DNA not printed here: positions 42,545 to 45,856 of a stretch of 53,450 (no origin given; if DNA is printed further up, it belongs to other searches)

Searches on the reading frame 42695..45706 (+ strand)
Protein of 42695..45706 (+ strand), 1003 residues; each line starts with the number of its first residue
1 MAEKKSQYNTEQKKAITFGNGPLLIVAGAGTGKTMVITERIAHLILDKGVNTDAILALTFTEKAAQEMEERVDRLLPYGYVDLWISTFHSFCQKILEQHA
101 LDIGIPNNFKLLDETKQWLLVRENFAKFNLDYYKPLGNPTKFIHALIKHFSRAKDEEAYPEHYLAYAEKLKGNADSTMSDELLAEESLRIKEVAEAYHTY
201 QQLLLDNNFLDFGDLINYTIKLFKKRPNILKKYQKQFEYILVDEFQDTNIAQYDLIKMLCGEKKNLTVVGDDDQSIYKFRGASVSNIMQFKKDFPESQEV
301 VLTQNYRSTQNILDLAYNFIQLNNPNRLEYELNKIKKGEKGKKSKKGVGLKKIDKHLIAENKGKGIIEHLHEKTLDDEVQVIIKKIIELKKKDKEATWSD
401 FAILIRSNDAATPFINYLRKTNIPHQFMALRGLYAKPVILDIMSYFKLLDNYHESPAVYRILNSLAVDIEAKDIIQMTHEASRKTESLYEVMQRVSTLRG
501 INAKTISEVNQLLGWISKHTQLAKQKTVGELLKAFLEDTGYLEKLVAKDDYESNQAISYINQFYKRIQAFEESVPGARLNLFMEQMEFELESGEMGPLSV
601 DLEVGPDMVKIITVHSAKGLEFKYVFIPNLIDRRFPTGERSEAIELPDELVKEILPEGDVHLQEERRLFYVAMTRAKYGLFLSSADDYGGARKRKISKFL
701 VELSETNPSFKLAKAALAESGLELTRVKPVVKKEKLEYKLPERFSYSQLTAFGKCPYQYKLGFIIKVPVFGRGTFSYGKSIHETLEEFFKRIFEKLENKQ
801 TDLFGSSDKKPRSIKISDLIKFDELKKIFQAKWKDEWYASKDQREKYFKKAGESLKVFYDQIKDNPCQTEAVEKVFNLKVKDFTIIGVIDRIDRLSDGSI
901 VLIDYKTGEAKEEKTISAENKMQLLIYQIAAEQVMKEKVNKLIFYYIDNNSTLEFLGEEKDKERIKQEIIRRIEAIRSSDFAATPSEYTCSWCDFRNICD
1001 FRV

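Call 93: search_protein_families(library=pfam, proteins=[window:42695-45706:+], max_evalue=0.0001)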
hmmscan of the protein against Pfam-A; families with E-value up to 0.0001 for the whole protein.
window:42695-45706:+ (1003 aa): 6 families
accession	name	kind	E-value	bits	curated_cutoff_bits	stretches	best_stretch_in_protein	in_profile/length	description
PF00580.27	UvrD-helicase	-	1.4e-86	291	23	1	9-295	2-271/271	UvrD/REP helicase N-terminal domain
PF13361.12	UvrD_C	-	2.5e-48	165.7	25.6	1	300-685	1-348/350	UvrD-like helicase C-terminal domain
PF12705.13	PDDEXK_1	-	4.3e-35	122.3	22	1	743-1000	1-247/247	PD-(D/E)XK nuclease superfamily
PF13245.12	AAA_19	-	2.6e-26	92.8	25.1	1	12-280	1-134/134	AAA domain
PF13538.12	UvrD_C_2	-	3.6e-10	40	27.4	0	611-630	4-25/52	UvrD-like helicase C-terminal domain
PF13604.12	AAA_30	-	1.4e-06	28.6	27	0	7-72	1-66/191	AAA domain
